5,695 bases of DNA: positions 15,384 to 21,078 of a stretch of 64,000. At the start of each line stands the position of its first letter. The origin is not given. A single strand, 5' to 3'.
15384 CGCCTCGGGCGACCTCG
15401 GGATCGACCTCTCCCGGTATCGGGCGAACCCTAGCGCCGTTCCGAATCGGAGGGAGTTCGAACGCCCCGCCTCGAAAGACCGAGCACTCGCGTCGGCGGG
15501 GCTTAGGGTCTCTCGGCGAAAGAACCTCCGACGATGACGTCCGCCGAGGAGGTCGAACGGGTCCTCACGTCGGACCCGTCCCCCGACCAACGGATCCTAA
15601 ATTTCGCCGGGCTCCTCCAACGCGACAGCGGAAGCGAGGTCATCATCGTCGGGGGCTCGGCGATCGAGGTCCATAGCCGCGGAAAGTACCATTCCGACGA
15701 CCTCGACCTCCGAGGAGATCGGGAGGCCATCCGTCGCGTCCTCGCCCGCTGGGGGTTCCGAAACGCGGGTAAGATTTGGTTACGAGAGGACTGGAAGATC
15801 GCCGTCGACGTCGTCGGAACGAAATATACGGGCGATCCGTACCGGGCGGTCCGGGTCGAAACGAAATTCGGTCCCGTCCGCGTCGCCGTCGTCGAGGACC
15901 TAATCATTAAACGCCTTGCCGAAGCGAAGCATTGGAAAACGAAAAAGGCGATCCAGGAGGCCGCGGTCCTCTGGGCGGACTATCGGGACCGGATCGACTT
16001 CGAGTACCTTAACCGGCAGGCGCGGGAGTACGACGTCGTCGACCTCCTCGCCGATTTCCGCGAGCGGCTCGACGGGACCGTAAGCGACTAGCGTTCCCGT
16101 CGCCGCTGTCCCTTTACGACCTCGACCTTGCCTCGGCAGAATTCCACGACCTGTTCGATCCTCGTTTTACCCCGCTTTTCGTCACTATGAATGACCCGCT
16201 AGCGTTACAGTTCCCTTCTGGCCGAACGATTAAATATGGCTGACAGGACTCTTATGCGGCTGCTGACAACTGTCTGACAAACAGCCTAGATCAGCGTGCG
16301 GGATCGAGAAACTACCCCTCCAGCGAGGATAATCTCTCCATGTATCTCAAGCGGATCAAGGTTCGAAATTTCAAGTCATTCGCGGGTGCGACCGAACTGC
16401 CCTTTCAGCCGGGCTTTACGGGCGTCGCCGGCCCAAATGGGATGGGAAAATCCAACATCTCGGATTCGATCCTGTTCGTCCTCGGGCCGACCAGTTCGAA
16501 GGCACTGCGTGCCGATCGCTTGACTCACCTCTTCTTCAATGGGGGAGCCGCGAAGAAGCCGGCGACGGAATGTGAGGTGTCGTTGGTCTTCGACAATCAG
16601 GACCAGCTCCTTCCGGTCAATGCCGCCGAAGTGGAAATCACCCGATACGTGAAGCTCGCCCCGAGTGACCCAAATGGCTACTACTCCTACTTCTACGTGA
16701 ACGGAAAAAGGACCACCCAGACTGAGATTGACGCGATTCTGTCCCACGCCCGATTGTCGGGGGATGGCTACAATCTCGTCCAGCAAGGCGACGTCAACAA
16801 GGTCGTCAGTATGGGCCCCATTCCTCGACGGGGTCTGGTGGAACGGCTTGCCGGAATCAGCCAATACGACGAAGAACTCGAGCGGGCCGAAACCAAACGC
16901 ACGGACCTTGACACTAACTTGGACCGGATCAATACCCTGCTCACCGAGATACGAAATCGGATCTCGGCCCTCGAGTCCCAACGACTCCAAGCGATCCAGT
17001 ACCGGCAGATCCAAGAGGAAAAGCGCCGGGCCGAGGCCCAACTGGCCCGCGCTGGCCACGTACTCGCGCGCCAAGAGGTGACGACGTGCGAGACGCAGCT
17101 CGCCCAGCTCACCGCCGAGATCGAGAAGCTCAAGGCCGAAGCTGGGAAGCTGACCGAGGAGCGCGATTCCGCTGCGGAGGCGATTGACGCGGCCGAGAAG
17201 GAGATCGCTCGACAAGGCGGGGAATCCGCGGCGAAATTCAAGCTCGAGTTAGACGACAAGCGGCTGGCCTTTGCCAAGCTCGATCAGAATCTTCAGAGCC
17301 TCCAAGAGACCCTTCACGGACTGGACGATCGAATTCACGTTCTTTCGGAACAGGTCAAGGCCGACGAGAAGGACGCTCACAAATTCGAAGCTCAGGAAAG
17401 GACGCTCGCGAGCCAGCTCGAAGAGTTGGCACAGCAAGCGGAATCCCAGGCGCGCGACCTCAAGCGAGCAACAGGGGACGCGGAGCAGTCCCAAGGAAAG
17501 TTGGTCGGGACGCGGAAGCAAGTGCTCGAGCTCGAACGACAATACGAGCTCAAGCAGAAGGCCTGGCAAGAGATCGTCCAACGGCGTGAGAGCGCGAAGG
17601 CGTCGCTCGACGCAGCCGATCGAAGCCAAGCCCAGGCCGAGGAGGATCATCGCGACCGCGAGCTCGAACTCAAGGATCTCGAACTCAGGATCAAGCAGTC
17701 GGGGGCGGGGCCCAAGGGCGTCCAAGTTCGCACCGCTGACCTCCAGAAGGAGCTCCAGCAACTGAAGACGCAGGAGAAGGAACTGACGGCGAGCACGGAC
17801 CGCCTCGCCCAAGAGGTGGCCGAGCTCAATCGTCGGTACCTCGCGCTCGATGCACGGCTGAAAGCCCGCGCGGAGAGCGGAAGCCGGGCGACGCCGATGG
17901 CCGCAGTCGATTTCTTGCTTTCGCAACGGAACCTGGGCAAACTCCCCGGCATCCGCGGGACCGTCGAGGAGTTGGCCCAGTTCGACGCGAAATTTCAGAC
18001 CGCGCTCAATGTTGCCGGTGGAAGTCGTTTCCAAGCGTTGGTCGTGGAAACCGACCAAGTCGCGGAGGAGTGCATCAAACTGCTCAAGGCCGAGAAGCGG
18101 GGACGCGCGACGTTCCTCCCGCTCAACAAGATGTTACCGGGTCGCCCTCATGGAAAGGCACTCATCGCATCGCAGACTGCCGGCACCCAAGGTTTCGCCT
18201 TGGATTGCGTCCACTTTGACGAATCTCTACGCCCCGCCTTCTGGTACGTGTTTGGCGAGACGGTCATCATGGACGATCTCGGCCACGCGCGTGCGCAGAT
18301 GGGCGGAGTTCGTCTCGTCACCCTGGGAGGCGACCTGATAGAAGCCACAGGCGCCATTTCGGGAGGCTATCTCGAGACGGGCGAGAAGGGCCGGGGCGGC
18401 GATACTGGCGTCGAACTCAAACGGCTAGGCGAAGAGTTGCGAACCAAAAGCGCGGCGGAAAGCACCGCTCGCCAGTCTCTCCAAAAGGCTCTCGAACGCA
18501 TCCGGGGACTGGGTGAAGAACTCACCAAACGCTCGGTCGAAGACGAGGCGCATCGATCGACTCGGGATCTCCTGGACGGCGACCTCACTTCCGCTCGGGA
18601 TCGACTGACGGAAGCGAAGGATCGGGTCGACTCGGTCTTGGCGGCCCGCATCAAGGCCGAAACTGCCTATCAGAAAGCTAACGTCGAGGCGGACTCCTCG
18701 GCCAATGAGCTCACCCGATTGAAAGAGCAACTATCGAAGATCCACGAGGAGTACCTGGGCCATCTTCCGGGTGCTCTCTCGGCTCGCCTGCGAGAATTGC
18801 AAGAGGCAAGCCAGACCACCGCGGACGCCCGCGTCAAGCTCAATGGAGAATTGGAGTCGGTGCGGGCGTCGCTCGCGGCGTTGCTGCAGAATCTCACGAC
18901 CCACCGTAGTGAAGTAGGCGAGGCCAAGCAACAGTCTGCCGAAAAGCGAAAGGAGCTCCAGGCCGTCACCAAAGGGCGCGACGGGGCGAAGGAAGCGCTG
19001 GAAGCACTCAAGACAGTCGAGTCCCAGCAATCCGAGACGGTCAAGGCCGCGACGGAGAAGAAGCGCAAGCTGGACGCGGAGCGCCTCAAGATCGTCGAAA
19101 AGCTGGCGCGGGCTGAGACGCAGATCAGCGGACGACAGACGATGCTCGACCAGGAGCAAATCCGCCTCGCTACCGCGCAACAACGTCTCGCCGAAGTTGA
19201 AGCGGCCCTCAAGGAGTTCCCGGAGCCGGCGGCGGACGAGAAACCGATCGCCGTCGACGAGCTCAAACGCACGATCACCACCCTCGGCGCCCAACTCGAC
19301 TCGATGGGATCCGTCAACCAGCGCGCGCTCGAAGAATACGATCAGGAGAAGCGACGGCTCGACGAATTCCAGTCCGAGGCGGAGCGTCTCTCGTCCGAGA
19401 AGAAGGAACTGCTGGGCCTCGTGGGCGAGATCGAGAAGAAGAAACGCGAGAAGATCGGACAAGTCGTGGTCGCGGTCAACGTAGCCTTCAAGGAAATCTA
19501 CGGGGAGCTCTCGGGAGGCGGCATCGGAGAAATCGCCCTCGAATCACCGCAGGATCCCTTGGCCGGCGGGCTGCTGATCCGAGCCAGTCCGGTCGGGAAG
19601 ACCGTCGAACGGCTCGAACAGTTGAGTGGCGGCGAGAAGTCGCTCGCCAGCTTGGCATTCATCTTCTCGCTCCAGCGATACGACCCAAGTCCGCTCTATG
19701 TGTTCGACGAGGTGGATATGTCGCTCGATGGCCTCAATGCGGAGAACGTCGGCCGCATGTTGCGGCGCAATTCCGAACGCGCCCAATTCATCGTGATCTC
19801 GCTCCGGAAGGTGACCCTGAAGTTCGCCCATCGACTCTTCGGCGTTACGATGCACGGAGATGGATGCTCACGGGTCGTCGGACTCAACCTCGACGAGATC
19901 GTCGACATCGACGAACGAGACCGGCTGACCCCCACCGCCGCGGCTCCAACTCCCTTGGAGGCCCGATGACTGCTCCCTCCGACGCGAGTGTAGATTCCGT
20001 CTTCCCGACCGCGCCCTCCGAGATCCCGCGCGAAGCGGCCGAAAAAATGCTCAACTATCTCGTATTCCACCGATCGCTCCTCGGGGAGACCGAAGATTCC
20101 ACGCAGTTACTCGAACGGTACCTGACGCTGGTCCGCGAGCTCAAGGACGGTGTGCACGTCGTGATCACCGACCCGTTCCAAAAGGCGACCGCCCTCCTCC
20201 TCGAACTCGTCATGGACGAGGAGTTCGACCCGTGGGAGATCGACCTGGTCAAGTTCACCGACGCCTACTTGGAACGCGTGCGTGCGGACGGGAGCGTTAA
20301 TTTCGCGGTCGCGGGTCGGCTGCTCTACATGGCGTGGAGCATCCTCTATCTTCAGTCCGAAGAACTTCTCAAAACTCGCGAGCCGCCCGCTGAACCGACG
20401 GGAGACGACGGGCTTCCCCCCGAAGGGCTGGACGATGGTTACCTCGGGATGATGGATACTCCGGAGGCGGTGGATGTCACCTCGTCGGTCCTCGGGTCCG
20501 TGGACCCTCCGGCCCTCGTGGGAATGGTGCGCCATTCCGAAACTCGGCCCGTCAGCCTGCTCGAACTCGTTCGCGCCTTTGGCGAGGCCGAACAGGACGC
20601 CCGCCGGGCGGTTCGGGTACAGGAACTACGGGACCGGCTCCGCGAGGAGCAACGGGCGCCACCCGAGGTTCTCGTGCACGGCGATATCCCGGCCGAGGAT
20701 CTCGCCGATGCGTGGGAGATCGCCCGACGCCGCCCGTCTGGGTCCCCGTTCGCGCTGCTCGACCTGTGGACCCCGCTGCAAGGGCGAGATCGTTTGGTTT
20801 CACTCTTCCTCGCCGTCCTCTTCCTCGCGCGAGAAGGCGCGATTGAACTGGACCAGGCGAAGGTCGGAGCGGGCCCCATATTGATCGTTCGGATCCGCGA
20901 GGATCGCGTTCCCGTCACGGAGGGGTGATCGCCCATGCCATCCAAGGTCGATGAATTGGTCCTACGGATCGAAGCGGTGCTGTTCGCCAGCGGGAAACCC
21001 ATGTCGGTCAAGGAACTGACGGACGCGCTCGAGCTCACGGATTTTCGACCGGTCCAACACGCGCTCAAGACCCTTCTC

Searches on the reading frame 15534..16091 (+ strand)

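Call 49: search_protein_families(library=pfam, proteins=[window:15534-16091:+], max_evalue=0.001)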
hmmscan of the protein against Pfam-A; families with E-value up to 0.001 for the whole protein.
window:15534-16091:+ (185 aa): 1 family
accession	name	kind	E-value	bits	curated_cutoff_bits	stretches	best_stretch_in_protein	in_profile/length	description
PF19502.5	DUF6036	-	2.8e-05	24.4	23.6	1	27-167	13-137/164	Nucleotidyltransferase of unknown function (DUF6036)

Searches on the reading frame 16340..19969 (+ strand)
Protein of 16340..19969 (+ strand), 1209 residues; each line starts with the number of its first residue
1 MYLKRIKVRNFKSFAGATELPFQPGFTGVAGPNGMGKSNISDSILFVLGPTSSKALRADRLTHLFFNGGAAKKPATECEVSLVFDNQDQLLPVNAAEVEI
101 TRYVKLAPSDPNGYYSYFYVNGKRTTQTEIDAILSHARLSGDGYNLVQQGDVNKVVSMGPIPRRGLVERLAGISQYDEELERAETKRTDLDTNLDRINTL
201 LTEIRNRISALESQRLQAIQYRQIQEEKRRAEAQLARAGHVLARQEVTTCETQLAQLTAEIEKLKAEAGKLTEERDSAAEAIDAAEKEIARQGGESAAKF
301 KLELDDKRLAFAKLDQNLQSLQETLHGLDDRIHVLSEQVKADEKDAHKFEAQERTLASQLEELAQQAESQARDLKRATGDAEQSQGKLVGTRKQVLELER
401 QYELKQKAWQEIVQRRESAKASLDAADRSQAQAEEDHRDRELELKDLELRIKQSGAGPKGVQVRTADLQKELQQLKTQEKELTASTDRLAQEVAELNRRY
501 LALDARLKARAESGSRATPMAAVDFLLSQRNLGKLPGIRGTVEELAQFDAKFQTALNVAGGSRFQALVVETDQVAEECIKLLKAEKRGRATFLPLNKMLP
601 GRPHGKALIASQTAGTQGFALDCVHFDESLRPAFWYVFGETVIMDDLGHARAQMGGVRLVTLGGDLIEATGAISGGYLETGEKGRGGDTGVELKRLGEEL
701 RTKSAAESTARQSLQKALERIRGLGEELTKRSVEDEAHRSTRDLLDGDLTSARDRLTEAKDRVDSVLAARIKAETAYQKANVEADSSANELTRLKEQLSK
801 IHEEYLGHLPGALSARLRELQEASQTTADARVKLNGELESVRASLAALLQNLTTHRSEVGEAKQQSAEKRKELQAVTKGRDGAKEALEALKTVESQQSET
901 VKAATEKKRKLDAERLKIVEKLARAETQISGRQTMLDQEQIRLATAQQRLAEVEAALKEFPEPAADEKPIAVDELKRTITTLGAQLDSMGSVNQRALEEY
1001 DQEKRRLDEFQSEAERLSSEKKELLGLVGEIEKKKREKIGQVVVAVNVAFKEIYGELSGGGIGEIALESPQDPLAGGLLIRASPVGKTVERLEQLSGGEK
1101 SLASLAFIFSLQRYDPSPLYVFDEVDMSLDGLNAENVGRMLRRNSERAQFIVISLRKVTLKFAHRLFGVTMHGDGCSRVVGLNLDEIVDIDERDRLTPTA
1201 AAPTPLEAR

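Call 9: search_protein_families(library=ncbifam, proteins=[window:16340-19969:+], max_evalue=0.00001)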
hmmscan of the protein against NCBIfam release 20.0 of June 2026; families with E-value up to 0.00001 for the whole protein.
window:16340-19969:+ (1209 aa): 10 families
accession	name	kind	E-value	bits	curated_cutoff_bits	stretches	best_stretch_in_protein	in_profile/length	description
TIGR02169.1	SMC_prok_A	equivalog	2.2e-252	840.4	729.4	1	2-1184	1-1165/1165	chromosome segregation protein SMC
TIGR02168.1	SMC_prok_B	equivalog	3.5e-186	621.2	567.35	1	2-1182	1-1179/1181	chromosome segregation protein SMC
NF045487.1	ASRP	equivalog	8.4e-34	117.1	300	2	870-1154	316-589/593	archaea-specific SMC-related protein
NF002572.0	PRK02224.1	equivalog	2.2e-26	92.4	1087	2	1-512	1-510/888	DNA double-strand break repair ATPase Rad50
NF041035.1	Rad50_Halo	equivalog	1.5e-17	63.3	1000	1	1-453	1-444/883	DNA double-strand break repair ATPase Rad50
NF003034.1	PRK03918.1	equivalog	2.3e-14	52.4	700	1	1-289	1-275/878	DNA double-strand break repair ATPase Rad50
NF045780.1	TrlF_fam_ATP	equivalog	4.9e-13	48.7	350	2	699-1114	450-844/944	TrlF family AAA-like ATPase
TIGR00634.1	recN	equivalog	1.4e-08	34.2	407.85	1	867-1154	215-500/563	DNA repair protein RecN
TIGR04523.1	Mplasa_alph_rch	subfamily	4.4e-08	31.5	270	0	749-1037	248-521/745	helix-rich protein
NF008121.0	PRK10869.1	equivalog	8.1e-08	31.2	418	1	819-1175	165-511/553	DNA repair protein RecN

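Call 10: search_protein_families(library=pfam, proteins=[window:16340-19969:+], max_evalue=0.00001)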
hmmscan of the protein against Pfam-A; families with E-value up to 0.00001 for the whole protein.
window:16340-19969:+ (1209 aa): 5 families
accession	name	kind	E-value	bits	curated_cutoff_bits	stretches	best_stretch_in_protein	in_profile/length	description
PF02463.25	SMC_N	-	9.5e-64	215.3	40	1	2-1177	1-219/220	RecF/RecN/SMC N terminal domain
PF06470.18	SMC_hinge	-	6.3e-29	101.2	22.5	1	536-652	2-114/116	SMC proteins Flexible Hinge Domain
PF13476.12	AAA_23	-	5.3e-13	50.5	27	1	5-295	1-177/201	AAA domain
PF13175.12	AAA_15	-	7.1e-09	36.2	32.1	1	1-316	1-192/374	AAA ATPase domain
PF13304.12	AAA_21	-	7.1e-08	33.3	27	0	1086-1152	229-295/304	AAA domain, putative AbiEii toxin, Type IV TA system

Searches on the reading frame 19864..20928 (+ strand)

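Call 9: search_protein_families(library=ncbifam, proteins=[window:19864-20928:+], max_evalue=0.00001)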
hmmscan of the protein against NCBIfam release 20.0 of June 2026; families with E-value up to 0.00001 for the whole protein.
window:19864-20928:+ (354 aa): 2 families
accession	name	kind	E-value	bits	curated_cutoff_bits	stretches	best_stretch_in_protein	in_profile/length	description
NF000995.0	PRK00104.1-4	equivalog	6.9e-08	32.1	315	0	102-173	9-80/251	segregation/condensation protein A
NF000994.0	PRK00104.1-3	equivalog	2e-06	27.6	234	0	109-173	15-79/246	segregation/condensation protein A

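Call 10: search_protein_families(library=pfam, proteins=[window:19864-20928:+], max_evalue=0.00001)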
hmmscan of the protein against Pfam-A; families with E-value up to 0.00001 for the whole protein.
window:19864-20928:+ (354 aa): 1 family
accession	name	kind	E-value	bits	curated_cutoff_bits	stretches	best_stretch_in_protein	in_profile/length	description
PF02616.19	SMC_ScpA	-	3.7e-08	34.1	24.6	0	115-175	1-62/232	Segregation and condensation protein ScpA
